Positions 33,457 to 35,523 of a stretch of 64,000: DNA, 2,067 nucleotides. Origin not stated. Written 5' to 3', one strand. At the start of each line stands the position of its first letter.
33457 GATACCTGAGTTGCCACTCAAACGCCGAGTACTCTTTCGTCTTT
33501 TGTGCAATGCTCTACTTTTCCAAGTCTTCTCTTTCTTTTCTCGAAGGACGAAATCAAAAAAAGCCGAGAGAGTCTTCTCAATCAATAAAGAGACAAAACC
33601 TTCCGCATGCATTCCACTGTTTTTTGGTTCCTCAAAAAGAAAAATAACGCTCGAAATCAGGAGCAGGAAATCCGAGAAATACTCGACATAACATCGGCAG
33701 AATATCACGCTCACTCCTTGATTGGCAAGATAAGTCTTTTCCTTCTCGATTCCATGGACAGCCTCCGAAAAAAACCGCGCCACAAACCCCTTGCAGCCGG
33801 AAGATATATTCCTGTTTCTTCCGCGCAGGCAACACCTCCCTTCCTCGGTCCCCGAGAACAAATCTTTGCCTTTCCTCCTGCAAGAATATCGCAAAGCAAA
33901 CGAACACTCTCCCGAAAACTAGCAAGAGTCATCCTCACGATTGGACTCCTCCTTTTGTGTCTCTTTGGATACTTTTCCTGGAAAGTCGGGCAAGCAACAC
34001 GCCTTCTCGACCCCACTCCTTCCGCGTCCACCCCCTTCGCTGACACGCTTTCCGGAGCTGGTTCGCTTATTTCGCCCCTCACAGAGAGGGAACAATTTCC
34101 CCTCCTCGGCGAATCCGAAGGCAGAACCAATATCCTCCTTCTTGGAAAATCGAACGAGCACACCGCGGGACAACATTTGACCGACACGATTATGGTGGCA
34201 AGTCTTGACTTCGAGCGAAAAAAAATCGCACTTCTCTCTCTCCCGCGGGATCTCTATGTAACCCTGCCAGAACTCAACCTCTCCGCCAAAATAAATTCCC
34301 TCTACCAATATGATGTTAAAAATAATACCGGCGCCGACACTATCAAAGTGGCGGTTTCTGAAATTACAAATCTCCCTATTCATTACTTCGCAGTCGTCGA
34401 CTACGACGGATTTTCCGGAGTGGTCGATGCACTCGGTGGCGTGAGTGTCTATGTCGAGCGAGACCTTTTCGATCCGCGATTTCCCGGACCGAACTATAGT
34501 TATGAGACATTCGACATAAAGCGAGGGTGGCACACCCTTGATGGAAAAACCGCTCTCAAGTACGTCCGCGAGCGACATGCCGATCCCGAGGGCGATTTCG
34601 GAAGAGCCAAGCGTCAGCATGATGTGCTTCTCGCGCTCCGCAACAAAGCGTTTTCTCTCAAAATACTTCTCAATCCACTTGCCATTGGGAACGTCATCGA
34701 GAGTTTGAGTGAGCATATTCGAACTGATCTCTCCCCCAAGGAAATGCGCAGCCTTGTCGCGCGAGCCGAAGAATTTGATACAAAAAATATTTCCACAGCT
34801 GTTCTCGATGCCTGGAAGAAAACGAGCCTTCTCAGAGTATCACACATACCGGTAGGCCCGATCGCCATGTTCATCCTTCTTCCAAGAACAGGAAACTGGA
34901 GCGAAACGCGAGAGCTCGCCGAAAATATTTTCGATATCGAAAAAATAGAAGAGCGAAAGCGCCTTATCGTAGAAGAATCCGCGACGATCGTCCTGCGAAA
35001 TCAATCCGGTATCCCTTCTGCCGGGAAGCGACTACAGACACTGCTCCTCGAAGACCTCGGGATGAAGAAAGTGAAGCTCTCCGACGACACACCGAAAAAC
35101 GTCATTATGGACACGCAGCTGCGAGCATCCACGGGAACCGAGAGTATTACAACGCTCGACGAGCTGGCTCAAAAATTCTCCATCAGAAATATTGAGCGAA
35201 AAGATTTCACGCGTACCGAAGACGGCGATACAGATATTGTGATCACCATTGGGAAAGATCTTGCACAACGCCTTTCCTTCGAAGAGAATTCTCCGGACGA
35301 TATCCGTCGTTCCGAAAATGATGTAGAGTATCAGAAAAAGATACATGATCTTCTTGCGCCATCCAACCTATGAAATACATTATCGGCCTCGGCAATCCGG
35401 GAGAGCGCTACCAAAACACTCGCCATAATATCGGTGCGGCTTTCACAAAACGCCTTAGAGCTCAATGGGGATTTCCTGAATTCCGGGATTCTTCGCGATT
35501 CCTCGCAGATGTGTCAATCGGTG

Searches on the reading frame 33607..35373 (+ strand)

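Call 61: search_protein_families(library=pfam, proteins=[window:33607-35373:+], max_evalue=0.00001)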
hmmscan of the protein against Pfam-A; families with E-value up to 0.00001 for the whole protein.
window:33607-35373:+ (588 aa): 1 family
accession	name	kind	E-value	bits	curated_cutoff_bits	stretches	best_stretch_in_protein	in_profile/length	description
PF03816.19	LytR_cpsA_psr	-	1.1e-37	130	24.6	1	192-348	2-148/150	LytR_cpsA_psr family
